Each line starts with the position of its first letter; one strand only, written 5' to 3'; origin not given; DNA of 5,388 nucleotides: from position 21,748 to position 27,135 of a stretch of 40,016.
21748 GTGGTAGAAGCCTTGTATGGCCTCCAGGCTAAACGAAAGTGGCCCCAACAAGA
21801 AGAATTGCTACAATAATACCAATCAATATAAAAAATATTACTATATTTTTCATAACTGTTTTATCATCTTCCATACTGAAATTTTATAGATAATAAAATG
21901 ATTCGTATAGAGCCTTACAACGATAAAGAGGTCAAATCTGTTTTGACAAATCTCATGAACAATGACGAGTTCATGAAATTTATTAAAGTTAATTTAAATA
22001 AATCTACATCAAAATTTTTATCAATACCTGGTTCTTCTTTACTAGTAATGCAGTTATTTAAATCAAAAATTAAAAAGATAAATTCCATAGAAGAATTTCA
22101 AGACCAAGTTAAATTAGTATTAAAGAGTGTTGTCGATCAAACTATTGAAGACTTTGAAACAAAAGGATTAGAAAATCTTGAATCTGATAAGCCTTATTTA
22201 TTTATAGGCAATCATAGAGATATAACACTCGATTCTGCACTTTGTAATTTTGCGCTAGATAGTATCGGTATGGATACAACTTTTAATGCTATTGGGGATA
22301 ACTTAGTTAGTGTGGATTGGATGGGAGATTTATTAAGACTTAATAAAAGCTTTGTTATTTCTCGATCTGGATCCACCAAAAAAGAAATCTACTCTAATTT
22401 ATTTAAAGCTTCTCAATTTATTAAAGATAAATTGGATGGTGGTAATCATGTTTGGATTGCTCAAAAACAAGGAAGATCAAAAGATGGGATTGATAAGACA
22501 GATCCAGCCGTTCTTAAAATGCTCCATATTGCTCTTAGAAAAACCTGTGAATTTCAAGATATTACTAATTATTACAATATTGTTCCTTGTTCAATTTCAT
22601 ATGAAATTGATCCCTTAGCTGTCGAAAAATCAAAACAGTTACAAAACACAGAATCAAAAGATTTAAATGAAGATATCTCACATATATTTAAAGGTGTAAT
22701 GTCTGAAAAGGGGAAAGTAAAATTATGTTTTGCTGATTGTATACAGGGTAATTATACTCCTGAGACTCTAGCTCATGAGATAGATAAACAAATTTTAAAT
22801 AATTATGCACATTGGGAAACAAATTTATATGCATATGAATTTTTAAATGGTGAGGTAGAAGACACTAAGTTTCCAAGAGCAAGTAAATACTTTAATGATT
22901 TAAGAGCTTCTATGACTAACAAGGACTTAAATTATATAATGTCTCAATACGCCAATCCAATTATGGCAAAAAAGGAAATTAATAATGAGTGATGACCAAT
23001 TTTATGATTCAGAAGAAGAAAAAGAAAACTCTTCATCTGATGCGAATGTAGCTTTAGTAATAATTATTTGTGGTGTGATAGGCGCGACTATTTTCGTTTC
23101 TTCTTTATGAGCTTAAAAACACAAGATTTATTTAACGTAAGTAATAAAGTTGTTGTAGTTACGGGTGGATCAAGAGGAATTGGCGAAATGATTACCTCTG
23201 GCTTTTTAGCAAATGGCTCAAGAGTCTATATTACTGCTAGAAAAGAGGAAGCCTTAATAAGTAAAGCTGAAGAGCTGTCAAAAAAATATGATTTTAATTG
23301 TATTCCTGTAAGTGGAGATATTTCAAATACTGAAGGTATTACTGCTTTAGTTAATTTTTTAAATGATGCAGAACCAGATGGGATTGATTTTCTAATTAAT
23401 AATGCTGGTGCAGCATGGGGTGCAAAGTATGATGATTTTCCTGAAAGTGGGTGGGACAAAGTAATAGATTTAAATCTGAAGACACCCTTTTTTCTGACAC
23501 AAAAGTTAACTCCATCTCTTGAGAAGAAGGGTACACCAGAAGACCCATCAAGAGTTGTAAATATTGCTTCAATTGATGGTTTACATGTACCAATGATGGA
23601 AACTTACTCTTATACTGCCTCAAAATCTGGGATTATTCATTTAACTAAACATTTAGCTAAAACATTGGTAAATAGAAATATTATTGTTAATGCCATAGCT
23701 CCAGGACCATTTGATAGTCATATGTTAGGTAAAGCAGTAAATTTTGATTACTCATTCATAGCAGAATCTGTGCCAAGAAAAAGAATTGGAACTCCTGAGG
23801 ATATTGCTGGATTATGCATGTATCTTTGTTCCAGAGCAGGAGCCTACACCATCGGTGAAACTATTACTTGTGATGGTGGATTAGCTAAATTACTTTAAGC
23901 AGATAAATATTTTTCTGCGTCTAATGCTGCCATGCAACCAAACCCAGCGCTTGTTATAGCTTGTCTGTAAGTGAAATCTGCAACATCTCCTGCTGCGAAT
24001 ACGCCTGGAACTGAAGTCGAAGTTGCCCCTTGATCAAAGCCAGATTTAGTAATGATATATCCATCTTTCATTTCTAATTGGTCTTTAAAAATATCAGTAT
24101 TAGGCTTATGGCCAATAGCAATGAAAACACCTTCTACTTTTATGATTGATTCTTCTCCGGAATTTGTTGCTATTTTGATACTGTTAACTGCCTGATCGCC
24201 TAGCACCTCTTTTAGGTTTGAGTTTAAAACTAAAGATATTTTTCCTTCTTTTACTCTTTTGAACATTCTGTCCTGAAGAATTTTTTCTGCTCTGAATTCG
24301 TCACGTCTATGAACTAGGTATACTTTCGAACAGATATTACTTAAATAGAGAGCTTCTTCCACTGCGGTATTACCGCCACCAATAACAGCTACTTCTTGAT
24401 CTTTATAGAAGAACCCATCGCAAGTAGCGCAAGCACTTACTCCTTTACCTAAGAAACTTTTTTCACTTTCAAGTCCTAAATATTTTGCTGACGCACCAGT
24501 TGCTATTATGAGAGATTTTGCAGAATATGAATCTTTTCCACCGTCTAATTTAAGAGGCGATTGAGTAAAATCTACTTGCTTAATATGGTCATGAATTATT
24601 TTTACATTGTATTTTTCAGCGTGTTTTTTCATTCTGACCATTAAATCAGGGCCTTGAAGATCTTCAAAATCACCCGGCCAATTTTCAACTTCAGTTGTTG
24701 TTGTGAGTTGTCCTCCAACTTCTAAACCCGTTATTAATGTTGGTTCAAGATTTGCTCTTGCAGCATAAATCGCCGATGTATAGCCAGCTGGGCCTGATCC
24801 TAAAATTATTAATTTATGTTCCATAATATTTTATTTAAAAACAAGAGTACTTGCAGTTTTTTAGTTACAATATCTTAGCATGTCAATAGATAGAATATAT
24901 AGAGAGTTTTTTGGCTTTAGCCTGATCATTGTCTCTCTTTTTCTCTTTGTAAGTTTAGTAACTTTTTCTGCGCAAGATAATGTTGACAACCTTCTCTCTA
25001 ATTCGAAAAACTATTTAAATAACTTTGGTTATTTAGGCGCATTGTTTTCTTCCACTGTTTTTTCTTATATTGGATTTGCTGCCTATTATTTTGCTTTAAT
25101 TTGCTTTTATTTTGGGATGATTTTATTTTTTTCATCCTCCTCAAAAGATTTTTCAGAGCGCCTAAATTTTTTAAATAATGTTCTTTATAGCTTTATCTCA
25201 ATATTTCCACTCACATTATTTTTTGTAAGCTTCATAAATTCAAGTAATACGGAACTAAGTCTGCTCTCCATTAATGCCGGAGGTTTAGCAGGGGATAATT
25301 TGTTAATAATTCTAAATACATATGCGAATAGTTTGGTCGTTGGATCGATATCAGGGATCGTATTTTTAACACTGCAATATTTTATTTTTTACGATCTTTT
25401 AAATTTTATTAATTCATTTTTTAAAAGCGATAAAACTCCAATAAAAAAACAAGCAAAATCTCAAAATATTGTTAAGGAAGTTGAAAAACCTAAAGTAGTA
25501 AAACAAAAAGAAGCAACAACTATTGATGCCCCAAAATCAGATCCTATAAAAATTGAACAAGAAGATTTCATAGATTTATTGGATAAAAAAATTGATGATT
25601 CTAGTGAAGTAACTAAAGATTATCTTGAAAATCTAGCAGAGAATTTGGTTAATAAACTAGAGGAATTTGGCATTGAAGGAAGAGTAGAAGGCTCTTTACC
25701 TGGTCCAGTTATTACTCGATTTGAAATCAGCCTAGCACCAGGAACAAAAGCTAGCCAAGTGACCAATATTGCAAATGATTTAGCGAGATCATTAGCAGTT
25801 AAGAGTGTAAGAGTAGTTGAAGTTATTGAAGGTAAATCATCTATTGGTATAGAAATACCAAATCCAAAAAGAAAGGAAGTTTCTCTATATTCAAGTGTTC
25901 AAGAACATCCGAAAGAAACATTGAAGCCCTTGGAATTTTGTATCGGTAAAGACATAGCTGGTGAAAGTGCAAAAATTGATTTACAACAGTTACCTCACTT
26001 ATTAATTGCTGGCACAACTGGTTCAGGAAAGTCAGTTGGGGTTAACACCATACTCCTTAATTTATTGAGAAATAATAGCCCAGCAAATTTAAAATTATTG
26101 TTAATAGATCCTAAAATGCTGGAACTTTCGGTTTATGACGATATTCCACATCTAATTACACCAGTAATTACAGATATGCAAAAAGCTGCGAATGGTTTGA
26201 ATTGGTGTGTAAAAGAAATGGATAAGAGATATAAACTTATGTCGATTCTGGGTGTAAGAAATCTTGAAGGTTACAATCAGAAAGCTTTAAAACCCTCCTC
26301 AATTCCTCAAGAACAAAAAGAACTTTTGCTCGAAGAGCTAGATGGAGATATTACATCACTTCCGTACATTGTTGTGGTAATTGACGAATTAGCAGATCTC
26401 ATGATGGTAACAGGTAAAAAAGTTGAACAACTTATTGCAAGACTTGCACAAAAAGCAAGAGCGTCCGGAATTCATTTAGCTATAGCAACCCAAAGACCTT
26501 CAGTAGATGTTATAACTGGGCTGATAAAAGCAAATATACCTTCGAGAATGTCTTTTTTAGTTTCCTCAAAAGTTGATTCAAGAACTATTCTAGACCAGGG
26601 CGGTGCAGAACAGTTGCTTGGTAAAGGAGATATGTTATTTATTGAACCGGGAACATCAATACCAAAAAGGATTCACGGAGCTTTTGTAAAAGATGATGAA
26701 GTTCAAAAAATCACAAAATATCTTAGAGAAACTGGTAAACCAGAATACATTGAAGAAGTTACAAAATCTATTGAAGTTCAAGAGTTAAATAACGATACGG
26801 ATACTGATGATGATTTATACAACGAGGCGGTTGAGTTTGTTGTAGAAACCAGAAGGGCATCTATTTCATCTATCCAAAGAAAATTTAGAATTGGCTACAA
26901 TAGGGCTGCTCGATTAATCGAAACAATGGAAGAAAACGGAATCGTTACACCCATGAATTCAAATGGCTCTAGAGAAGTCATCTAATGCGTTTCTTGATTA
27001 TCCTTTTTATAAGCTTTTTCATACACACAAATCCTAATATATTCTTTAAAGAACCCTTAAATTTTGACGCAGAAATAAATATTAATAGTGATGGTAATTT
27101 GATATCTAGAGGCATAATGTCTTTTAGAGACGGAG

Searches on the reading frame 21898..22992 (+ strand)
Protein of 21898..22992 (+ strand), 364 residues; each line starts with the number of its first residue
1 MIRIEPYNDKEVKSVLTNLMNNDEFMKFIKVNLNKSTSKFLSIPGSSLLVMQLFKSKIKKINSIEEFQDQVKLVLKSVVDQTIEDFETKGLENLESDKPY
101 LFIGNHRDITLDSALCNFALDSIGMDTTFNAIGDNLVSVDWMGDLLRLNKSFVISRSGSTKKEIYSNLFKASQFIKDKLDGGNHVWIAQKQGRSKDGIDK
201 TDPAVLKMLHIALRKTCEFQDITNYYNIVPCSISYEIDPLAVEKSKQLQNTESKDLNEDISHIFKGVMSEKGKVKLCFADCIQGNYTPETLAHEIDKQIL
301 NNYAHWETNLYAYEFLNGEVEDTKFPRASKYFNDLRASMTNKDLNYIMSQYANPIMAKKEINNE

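Call 54: search_protein_families(library=pfam, proteins=[window:21898-22992:+], max_evalue=0.0001)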
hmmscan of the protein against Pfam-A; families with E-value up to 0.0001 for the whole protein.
window:21898-22992:+ (364 aa): 1 family
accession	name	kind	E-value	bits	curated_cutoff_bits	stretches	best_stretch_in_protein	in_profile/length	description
PF01553.26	Acyltransferase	-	4.8e-07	30.1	23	1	87-168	3-84/132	Acyltransferase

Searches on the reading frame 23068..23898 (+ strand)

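Call 54: search_protein_families(library=pfam, proteins=[window:23068-23898:+], max_evalue=0.0001)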
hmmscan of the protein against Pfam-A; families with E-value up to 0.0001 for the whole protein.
window:23068-23898:+ (276 aa): 3 families
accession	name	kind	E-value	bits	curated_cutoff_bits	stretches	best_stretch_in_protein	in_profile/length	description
PF13561.12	adh_short_C2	-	4.6e-46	157.7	27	1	36-272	6-235/236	Enoyl-(Acyl carrier protein) reductase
PF00106.31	adh_short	-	7.6e-43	146.7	26.6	1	27-222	1-189/195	short chain dehydrogenase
PF08659.16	KR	-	8.8e-05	22.9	22.6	0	29-134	3-110/180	KR domain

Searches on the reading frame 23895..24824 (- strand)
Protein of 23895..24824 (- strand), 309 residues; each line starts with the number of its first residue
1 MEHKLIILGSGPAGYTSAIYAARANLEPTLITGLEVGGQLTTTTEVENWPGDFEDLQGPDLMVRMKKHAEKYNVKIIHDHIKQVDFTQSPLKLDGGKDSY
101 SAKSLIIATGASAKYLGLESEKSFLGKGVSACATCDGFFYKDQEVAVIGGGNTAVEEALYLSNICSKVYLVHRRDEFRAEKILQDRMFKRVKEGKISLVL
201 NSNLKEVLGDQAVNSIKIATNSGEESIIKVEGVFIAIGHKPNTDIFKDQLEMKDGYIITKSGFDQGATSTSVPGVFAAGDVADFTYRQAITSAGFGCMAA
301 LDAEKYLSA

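Call 54: search_protein_families(library=pfam, proteins=[window:23895-24824:-], max_evalue=0.0001)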
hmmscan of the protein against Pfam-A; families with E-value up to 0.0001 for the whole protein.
window:23895-24824:- (309 aa): 7 families
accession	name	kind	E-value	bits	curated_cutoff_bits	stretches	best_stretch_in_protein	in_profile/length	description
PF07992.20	Pyr_redox_2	-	2.4e-54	185.2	26.1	1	4-292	2-287/291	Pyridine nucleotide-disulphide oxidoreductase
PF13738.12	Pyr_redox_3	-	1.7e-23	83.8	30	1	54-279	76-305/305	Pyridine nucleotide-disulphide oxidoreductase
PF00070.33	Pyr_redox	-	8.5e-17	61.9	22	1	145-218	2-79/82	Pyridine nucleotide-disulphide oxidoreductase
PF01134.28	GIDA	-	3.9e-06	26.6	22.1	0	5-32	2-29/391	Glucose inhibited division protein A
PF03486.20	HI0933_like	-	9.4e-06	25.7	50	0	4-32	2-30/244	HI0933-like protein Rossmann domain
PF12831.13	FAD_oxidored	-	5.6e-05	23.1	27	0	5-43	2-41/416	FAD dependent oxidoreductase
PF00890.30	FAD_binding_2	-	6.7e-05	22.7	20.4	0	5-39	2-37/414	FAD binding domain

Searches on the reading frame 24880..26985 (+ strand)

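Call 54: search_protein_families(library=pfam, proteins=[window:24880-26985:+], max_evalue=0.0001)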
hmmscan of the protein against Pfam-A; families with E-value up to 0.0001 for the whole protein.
window:24880-26985:+ (701 aa): 5 families
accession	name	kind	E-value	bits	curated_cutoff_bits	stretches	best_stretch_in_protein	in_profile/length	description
PF01580.24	FtsK_SpoIIIE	-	1.2e-63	215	24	1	349-542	16-221/221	FtsK/SpoIIIE family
PF09397.16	FtsK_gamma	-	4.5e-29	100.4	30.6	1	642-701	2-61/63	Ftsk gamma domain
PF17854.6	FtsK_alpha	-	5e-29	100.9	22.9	1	231-328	4-101/101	FtsK alpha domain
PF13491.11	FtsK_4TM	-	6.1e-16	59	23.1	1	5-169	2-158/171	4TM region of DNA translocase FtsK/SpoIIIE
PF01935.23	DUF87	-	4.1e-07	30.7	23.2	1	355-412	3-61/220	Helicase HerA, central domain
